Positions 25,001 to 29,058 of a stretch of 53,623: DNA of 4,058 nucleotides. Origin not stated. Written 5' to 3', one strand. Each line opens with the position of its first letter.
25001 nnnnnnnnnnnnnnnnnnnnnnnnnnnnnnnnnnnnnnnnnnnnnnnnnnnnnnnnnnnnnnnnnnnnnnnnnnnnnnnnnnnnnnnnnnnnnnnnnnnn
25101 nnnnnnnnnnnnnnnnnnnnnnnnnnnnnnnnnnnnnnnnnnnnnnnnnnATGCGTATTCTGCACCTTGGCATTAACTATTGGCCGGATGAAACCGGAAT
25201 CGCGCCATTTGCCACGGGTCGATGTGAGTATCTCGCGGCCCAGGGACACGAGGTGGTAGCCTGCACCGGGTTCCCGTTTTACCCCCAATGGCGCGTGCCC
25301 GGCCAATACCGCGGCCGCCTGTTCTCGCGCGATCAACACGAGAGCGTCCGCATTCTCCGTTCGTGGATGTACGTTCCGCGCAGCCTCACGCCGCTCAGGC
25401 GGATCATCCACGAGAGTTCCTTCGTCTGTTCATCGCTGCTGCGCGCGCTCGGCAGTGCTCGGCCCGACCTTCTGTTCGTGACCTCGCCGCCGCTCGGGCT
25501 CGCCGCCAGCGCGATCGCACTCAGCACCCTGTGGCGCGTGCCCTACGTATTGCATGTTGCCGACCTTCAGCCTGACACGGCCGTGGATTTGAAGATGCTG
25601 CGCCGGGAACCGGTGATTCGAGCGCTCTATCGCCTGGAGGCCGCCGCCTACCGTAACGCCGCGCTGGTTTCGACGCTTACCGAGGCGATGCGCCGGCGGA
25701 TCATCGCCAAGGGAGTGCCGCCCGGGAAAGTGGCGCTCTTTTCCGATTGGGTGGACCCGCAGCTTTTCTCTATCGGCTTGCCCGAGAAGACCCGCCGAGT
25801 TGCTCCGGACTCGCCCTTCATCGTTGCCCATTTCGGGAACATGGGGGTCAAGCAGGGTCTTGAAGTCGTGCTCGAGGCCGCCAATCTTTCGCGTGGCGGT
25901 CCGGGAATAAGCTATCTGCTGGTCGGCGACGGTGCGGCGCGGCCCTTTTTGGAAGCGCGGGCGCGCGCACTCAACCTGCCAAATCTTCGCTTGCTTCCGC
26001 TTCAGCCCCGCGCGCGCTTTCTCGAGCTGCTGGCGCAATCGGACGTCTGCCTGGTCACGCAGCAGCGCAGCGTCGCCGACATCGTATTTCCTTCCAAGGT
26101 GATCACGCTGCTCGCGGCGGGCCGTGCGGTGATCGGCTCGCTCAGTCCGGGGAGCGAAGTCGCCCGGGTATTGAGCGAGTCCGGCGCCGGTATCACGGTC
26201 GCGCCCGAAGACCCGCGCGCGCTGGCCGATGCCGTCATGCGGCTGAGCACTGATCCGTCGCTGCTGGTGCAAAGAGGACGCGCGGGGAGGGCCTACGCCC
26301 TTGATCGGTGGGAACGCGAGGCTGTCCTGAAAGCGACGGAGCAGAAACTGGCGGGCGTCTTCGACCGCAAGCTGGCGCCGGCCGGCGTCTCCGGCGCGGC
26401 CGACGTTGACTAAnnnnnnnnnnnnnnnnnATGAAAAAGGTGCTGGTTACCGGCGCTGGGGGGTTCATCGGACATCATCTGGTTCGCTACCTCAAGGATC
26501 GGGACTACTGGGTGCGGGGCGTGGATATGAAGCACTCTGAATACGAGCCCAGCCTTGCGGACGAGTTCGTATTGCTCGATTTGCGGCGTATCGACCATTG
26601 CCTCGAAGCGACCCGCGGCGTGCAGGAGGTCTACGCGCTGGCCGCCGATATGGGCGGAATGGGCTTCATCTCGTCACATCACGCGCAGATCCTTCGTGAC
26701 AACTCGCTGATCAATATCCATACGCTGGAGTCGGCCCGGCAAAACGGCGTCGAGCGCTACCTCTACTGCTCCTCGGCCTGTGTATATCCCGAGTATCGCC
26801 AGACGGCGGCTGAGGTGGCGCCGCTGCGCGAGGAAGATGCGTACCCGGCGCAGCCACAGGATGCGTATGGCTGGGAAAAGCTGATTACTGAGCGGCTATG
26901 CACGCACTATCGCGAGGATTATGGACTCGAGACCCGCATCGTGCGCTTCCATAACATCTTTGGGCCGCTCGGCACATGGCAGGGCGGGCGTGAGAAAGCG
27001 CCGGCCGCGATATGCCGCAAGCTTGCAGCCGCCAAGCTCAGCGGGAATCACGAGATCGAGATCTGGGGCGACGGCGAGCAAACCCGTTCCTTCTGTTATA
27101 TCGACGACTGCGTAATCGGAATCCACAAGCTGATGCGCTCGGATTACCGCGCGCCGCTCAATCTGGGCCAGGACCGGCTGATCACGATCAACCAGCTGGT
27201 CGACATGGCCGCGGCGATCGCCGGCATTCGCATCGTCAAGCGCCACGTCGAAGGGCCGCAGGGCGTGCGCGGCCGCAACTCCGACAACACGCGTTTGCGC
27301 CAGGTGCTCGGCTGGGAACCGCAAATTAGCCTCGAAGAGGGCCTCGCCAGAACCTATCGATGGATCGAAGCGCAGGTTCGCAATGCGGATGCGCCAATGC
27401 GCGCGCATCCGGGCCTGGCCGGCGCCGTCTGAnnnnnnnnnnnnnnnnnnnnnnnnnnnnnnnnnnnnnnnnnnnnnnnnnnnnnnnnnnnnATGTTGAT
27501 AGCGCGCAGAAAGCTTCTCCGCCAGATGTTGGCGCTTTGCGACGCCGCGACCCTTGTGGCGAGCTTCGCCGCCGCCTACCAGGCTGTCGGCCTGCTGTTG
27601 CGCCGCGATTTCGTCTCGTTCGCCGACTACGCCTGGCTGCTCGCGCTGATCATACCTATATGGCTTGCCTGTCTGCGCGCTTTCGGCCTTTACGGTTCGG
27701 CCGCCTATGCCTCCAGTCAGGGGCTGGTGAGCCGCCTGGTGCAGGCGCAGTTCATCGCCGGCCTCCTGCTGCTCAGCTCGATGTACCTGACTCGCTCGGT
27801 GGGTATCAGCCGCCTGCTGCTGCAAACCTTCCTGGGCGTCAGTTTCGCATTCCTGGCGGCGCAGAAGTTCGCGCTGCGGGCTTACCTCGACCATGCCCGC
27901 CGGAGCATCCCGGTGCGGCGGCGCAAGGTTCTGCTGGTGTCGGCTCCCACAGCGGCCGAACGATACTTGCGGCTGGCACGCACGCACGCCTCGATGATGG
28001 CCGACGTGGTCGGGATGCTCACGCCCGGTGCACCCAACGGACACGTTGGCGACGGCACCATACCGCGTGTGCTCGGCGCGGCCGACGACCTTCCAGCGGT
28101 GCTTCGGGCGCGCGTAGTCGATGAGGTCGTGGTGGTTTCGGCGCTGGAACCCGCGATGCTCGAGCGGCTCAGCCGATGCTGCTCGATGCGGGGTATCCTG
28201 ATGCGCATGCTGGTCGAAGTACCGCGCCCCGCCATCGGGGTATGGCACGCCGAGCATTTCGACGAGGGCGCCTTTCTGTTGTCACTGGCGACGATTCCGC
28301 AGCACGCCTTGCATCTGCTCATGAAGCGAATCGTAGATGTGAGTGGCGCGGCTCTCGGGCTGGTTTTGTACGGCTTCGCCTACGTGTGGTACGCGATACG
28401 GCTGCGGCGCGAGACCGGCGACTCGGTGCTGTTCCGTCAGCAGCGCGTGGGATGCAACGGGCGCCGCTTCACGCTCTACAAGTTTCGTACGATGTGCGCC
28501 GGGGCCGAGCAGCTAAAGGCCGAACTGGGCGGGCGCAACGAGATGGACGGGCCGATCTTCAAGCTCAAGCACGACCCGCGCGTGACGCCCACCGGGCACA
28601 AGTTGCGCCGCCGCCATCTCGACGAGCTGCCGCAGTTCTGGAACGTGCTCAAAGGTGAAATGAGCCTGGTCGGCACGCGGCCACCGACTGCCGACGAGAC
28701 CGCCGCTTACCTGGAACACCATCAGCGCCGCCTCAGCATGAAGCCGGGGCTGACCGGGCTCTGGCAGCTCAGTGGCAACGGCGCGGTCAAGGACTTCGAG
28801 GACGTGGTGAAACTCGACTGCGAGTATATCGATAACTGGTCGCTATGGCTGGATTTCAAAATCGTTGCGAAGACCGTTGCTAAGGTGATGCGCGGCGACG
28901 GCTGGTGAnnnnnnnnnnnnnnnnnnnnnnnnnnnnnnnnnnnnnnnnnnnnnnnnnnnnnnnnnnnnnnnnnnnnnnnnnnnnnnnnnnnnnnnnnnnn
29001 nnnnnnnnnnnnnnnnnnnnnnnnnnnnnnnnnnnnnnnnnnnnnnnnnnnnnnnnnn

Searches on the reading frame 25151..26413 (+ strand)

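Call 67: search_protein_families(library=pfam, proteins=[window:25151-26413:+], max_evalue=0.00001)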
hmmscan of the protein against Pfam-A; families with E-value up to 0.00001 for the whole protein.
window:25151-26413:+ (420 aa): 4 families
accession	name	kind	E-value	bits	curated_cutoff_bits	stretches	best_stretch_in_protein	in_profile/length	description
PF13579.12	Glyco_trans_4_4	-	2.8e-22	80.2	29.7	1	15-198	1-156/158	Glycosyl transferase 4-like domain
PF13692.12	Glyco_trans_1_4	-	1.9e-13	51.3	27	1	224-368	3-142/142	Glycosyl transferases group 1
PF00534.26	Glycos_transf_1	-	2.5e-12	47.1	26.4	1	218-380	11-170/172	Glycosyl transferases group 1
PF13439.12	Glyco_transf_4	-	1.5e-11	45.1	28.5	1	25-204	12-169/170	Glycosyltransferase Family 4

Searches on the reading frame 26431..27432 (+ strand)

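Call 67: search_protein_families(library=pfam, proteins=[window:26431-27432:+], max_evalue=0.00001)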
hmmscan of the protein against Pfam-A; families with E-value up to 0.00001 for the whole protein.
window:26431-27432:+ (333 aa): 5 families
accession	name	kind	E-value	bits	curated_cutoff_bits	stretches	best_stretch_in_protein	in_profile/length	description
PF01370.27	Epimerase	-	4.1e-47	161.1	20.9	1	4-237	1-227/240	NAD dependent epimerase/dehydratase family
PF16363.11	GDP_Man_Dehyd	-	2.1e-27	96.9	27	1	5-307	1-331/332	GDP-mannose 4,6 dehydratase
PF01073.25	3Beta_HSD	-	6.5e-11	42.2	22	1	5-179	1-184/280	3-beta hydroxysteroid dehydrogenase/isomerase family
PF13460.12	NAD_binding_10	-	9.9e-08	32.5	27.2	1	8-127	1-110/184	NAD(P)H-binding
PF07993.18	NAD_binding_4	-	6.8e-07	29.1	20.1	0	87-178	108-209/258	Male sterility protein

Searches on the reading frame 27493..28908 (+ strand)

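Call 67: search_protein_families(library=pfam, proteins=[window:27493-28908:+], max_evalue=0.00001)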
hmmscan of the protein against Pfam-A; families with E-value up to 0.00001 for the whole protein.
window:27493-28908:+ (471 aa): 2 families
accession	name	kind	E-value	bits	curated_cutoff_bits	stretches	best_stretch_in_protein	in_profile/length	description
PF02397.22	Bac_transf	-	4.3e-61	206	27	1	278-466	1-178/179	Bacterial sugar transferase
PF13727.12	CoA_binding_3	-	2.6e-10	41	25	1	63-214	2-147/175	CoA-binding domain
